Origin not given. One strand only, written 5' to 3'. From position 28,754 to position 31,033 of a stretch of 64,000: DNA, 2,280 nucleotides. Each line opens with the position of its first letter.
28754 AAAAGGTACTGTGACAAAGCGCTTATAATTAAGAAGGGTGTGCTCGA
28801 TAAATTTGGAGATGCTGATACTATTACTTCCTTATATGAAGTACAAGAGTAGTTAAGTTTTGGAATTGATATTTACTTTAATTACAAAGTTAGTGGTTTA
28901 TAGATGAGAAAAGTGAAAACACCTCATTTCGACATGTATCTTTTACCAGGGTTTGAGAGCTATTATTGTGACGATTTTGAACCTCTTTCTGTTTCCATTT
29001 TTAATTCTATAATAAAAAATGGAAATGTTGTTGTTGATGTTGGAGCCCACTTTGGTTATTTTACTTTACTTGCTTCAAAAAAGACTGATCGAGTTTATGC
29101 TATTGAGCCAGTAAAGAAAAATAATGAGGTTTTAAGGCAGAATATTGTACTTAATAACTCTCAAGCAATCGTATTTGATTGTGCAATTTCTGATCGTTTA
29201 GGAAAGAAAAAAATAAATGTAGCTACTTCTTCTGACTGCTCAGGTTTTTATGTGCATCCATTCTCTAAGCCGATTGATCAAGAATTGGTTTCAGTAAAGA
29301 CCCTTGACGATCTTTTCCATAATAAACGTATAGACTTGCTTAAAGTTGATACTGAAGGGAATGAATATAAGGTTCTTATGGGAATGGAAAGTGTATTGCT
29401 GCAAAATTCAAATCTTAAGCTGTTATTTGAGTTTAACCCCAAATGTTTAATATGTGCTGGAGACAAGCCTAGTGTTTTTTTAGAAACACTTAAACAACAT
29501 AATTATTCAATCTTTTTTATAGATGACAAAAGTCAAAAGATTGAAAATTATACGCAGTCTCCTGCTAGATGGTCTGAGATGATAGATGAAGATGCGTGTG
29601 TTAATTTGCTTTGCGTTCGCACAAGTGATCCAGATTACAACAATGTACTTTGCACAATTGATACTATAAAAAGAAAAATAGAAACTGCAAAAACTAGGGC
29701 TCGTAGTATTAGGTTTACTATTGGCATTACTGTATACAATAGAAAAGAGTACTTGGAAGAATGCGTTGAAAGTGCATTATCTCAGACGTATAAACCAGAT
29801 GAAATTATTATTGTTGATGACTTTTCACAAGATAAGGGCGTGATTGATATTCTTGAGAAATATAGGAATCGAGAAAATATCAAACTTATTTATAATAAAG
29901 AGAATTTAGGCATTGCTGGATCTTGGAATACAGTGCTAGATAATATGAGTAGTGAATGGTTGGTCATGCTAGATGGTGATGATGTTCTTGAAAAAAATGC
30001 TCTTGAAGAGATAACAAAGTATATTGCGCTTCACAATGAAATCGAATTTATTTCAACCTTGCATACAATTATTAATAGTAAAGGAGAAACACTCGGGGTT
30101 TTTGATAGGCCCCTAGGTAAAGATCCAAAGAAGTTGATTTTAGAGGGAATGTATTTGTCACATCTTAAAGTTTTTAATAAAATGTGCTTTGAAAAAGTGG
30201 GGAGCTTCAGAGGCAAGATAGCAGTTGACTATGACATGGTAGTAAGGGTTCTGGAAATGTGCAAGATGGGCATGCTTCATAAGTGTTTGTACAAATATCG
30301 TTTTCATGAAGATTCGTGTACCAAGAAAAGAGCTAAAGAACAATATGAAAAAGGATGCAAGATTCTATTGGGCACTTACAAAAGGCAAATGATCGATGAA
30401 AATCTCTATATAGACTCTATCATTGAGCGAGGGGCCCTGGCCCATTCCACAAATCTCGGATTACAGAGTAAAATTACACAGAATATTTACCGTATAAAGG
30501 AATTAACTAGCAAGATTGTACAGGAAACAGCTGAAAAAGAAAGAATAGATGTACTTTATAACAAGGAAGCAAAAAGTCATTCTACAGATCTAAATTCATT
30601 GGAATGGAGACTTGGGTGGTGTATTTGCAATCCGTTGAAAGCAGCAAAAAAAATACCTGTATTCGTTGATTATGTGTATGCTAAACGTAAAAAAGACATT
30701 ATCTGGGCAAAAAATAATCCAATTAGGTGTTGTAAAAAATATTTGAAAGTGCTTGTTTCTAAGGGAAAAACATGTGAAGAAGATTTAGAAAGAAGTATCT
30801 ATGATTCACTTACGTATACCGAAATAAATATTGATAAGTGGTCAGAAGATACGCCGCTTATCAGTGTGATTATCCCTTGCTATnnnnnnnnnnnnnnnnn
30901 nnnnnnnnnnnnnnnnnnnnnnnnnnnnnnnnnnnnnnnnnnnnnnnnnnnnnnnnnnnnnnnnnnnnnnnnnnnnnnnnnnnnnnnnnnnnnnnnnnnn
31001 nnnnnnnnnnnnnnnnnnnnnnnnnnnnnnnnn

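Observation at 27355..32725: Polymerase/terminator fusion (FkbM-GT2-GT2-GT4, 1273 aa) next to a CBD-less Wzm/Wzt exporter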

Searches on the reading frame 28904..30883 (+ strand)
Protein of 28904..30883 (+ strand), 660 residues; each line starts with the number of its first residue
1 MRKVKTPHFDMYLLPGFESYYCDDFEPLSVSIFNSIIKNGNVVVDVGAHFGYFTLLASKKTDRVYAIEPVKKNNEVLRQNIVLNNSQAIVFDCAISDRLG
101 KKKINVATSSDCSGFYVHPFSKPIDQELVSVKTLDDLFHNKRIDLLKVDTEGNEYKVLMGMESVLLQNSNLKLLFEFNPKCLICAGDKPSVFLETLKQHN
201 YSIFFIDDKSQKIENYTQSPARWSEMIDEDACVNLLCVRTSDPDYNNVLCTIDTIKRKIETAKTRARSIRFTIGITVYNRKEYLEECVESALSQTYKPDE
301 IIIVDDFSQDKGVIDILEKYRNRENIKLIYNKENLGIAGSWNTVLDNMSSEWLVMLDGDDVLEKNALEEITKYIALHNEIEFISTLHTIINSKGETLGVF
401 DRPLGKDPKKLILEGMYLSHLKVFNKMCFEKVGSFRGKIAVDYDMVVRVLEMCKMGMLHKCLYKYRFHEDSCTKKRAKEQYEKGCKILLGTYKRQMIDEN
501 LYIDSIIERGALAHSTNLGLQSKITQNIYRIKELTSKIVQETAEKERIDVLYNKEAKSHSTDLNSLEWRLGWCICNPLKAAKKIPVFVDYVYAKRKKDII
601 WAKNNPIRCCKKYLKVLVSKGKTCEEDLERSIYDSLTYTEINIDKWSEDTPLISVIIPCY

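Call 43: predict_structure(alignment_id=A1)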
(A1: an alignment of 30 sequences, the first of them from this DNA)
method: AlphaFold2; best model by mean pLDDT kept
length: 660 residues; sequences in the alignment: 30
mean_pLDDT: 81.5   pTM: 0.72
mean pLDDT of the five models: 81.5, 80.3, 80.1, 80.0, 79.5
residues with pLDDT >= 90: 377; 70-90: 113; 50-70: 89; < 50: 81
segments of 3 or more residues with pLDDT < 50: 517-525, 551-592, 634-643, 649-660
pLDDT, mean of each block of 10 residues (from residue 1): 89 87 88 95 97 97 96 96 97 98 85 79 87 97 97 96 97 95 92 95 94 87 67 94 96 94 94 97 98 98 98 98 98 96 97 97 97 93 93 92 69 76 95 88 91 90 93 83 88 87 72 52 48 60 54 37 30 28 36 56 62 50 56 47 48 42
secondary structure, 60 per line:
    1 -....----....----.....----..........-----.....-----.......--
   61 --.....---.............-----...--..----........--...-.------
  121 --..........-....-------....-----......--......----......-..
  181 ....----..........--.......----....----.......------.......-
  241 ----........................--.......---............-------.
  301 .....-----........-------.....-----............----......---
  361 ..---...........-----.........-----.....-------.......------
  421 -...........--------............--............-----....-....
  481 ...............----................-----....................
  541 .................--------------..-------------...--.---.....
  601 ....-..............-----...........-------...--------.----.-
elements in order: E2-5 E10-13 H18-22 H27-36 E42-46 H52-58 E63-67 H71-83 E89-91 E100-107 E123-132 H134-137 E145-148 H154-159 H162-167 E172-177 H179-184 H189-198 E201-207 E212-215 H220-226 E233-239 H245-268 E271-277 H281-292 E300-305 H311-318 E326-330 H336-347 E352-357 H366-376 E382-390 E396-400 H408-414 E422-425 H426-432 H441-452 E455-466 H472-475 H477-495 H500-515 H521-557 E587-589 H596-604 H606-619 H625-635

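Call 48: fold_search(model_id=the predicted structure, library=pdb)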
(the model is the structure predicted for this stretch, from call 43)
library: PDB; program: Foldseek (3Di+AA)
matches with E <= 10: 1863; with E <= 0.001: 581
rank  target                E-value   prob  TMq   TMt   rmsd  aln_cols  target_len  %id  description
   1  2z86_B                2.1e-16  1.00  0.32  0.35  20.8       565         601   15  Crystal structure of chondroitin polymerase from Escherichia coli strain K4 (K4CP) complexed with UDP-GlcUA and UDP (released 2008-09-16)
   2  2z86_C                8.6e-16  1.00  0.32  0.35  20.2       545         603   16  Crystal structure of chondroitin polymerase from Escherichia coli strain K4 (K4CP) complexed with UDP-GlcUA and UDP (released 2008-09-16)
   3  6p61_C                1.5e-15  1.00  0.27  0.90   2.3       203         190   21  Structure of a Glycosyltransferase from Leptospira borgpetersenii serovar Hardjo-bovis (strain JB197) (released 2019-07-10)
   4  2z87_B                2.3e-15  1.00  0.31  0.35   3.1       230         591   25  Crystal structure of chondroitin polymerase from Escherichia coli strain K4 (K4CP) complexed with UDP-GalNAc and UDP (released 2008-09-16)
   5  2z86_D                2.3e-15  1.00  0.31  0.35  20.4       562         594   14  Crystal structure of chondroitin polymerase from Escherichia coli strain K4 (K4CP) complexed with UDP-GlcUA and UDP (released 2008-09-16)
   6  6p61_B                4.2e-15  1.00  0.27  0.90   2.3       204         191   20  Structure of a Glycosyltransferase from Leptospira borgpetersenii serovar Hardjo-bovis (strain JB197) (released 2019-07-10)
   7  2z87_A                1.2e-14  1.00  0.33  0.36  21.1       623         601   15  Crystal structure of chondroitin polymerase from Escherichia coli strain K4 (K4CP) complexed with UDP-GalNAc and UDP (released 2008-09-16)
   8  6p61_A                1.7e-14  1.00  0.26  0.85   2.5       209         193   20  Structure of a Glycosyltransferase from Leptospira borgpetersenii serovar Hardjo-bovis (strain JB197) (released 2019-07-10)
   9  2z86_A                2.7e-14  1.00  0.32  0.36  20.6       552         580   15  Crystal structure of chondroitin polymerase from Escherichia coli strain K4 (K4CP) complexed with UDP-GlcUA and UDP (released 2008-09-16)
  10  5hea_A                3.0e-14  1.00  0.33  0.73   5.1       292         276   17  CgT structure in hexamer (released 2016-08-31)
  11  9omm_A                3.0e-14  1.00  0.29  0.70   9.2       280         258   19  WrtF fucosyltransferase - tetrasaccharide product (released 2025-10-29)
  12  9omh_A                5.9e-14  1.00  0.29  0.68   8.8       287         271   18  WrtF fucosyltransferase - Apo (released 2025-10-29)
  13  9omn_B                7.4e-14  1.00  0.30  0.68   8.2       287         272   17  WrtF fucosyltransferase - GDP-2-deoxy-2-fluoro-beta-L-fucose (released 2025-10-29)
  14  9omj_A                8.8e-14  1.00  0.29  0.69   8.9       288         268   18  WrtF fucosyltransferase - GDP-beta-L-fucose (released 2025-10-29)
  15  9oml_B                1.4e-13  1.00  0.30  0.69   8.7       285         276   18  WrtF fucosyltransferase - acetylated trisaccharide acceptor (released 2025-10-29)
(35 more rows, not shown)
